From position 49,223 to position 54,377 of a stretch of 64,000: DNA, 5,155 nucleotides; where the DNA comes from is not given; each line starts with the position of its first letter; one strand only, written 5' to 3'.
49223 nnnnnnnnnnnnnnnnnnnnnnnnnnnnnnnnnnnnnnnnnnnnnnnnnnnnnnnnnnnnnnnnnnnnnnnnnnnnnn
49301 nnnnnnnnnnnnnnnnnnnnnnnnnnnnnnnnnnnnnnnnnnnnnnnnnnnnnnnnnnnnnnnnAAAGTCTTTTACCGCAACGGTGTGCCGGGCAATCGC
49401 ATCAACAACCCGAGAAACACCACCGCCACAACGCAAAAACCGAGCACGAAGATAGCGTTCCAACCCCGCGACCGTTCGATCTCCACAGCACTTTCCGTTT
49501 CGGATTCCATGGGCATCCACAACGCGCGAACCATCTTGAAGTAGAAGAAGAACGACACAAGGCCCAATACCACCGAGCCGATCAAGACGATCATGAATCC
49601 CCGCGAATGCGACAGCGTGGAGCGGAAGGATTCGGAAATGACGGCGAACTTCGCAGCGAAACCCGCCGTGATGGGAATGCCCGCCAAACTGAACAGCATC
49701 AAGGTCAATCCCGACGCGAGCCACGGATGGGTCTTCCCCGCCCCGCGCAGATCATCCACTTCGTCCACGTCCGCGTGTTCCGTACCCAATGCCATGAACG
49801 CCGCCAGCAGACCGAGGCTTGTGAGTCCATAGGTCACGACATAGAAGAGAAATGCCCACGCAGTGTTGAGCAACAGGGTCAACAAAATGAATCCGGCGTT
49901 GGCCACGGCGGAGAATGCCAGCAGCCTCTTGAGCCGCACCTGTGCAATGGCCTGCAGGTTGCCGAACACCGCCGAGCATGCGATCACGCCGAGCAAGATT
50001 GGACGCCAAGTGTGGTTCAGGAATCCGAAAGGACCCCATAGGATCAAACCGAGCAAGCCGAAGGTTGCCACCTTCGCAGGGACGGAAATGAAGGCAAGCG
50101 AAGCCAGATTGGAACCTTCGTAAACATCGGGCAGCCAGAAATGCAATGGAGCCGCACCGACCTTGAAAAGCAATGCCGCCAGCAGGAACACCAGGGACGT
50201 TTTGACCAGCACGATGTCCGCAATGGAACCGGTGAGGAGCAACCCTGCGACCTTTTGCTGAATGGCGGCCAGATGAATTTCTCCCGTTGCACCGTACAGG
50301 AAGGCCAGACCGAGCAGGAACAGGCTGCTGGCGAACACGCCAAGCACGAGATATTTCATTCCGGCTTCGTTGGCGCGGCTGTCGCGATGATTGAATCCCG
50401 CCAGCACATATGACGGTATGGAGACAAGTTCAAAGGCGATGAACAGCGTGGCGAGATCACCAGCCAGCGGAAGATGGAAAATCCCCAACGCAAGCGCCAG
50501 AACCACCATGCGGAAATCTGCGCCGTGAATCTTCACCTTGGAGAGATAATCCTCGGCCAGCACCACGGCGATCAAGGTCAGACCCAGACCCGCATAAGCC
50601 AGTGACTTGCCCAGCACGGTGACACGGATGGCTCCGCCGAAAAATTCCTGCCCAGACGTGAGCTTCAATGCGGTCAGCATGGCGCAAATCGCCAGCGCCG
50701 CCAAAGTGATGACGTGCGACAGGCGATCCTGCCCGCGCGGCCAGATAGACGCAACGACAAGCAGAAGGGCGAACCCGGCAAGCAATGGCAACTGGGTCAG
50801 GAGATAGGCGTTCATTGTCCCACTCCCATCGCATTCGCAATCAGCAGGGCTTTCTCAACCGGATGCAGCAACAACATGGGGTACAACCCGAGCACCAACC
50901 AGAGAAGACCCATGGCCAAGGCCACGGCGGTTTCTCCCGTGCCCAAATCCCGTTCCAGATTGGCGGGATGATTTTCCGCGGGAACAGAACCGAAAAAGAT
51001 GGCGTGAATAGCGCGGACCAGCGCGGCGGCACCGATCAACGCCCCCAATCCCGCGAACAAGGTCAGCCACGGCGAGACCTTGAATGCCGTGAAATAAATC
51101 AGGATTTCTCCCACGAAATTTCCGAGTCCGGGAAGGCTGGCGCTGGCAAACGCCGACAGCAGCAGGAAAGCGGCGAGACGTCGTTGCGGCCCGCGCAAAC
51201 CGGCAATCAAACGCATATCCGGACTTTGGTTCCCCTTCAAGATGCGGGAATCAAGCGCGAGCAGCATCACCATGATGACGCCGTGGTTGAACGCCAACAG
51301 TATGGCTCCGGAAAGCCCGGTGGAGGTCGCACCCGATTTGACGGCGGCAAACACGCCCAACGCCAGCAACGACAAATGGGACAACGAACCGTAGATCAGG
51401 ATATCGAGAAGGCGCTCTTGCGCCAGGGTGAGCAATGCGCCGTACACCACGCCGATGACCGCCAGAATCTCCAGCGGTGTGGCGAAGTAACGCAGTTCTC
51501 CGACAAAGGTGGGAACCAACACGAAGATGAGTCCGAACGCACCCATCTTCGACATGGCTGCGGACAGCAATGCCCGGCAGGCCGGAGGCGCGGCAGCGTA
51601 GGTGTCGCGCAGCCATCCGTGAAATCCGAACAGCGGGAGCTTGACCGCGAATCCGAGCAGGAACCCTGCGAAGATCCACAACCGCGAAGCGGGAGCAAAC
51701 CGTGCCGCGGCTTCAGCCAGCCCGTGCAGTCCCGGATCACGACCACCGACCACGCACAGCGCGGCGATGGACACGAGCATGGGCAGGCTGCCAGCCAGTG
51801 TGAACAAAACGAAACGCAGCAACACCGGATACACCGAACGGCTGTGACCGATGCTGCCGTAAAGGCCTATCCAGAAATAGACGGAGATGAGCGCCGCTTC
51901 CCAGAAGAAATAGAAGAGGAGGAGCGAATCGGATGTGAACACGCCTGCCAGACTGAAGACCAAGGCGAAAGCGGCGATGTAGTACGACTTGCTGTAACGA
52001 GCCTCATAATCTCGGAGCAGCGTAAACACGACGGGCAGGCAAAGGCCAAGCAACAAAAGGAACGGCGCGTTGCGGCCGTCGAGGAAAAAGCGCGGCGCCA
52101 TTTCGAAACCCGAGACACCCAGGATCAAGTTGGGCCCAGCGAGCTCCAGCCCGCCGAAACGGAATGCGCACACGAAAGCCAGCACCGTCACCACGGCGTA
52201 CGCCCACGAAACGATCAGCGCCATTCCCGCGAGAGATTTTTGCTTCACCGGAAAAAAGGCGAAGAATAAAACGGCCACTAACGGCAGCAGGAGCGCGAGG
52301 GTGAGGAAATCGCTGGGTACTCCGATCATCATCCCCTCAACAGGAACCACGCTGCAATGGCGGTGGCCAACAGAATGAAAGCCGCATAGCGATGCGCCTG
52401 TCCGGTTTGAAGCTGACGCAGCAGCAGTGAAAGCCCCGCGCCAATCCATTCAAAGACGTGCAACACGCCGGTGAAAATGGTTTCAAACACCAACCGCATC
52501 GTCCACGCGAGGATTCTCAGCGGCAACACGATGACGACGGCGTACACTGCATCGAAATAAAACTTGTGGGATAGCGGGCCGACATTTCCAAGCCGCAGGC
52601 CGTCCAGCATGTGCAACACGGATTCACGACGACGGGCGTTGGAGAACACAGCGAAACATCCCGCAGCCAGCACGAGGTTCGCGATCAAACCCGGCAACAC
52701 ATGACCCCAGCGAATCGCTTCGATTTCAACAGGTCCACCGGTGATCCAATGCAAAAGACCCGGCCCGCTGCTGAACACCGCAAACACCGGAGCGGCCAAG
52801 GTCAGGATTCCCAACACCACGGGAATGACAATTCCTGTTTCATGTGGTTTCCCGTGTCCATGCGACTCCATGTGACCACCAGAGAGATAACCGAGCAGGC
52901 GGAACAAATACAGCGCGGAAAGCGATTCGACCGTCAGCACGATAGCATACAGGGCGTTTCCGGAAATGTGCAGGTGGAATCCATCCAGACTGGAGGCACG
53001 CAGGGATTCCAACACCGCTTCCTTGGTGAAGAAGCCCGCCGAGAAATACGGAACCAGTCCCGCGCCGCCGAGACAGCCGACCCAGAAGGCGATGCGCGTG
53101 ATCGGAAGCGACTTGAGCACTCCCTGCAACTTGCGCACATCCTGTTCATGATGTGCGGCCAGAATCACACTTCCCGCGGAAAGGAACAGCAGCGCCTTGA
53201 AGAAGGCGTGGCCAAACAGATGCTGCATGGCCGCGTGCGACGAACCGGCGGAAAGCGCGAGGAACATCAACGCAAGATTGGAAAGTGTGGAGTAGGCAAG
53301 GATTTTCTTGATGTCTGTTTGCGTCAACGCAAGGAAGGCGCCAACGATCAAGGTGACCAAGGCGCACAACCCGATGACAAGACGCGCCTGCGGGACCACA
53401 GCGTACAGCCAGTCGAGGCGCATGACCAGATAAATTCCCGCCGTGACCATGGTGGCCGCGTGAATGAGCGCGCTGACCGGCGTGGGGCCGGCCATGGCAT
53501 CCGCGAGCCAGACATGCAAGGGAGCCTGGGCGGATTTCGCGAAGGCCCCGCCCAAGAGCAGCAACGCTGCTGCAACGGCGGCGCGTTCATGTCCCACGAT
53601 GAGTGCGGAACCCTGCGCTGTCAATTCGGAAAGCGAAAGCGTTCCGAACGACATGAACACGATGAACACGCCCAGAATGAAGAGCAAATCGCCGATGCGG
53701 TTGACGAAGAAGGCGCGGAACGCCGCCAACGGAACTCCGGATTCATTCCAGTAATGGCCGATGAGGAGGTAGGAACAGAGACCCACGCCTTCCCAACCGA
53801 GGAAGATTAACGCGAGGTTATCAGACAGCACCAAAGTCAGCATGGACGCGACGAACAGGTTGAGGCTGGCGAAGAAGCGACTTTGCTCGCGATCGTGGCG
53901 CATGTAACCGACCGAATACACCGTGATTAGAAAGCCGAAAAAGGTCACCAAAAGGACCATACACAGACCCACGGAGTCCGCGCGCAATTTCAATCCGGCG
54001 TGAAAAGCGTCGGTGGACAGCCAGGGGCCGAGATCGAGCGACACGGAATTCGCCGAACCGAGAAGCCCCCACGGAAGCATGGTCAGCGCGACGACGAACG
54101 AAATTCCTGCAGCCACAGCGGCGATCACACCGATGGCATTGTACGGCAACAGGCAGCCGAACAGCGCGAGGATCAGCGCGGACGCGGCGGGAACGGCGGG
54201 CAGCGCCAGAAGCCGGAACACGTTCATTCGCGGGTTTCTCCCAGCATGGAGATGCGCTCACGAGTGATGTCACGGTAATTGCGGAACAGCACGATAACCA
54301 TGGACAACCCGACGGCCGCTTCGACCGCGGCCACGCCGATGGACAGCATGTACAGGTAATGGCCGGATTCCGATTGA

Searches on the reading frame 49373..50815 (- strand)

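Call 24: search_protein_families(library=pfam, proteins=[window:49373-50815:-], max_evalue=0.001)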
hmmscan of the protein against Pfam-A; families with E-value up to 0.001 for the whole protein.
window:49373-50815:- (480 aa): 1 family
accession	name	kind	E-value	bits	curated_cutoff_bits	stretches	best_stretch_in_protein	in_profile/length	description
PF00361.26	Proton_antipo_M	-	1.4e-57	195.6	21.5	1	118-401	1-280/294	NADH:quinone oxidoreductase/Mrp antiporter, TM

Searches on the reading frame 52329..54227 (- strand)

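Call 24: search_protein_families(library=pfam, proteins=[window:52329-54227:-], max_evalue=0.001)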
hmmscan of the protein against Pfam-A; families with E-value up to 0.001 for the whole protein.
window:52329-54227:- (632 aa): 2 families
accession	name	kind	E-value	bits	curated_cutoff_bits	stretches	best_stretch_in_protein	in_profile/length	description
PF00361.26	Proton_antipo_M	-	1.7e-68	231.4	21.5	1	135-415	1-281/294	NADH:quinone oxidoreductase/Mrp antiporter, TM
PF00662.26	Proton_antipo_N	-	4.6e-16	58.9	24.5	1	69-119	1-51/51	NADH-Ubiquinone oxidoreductase (complex I), chain 5 N-terminus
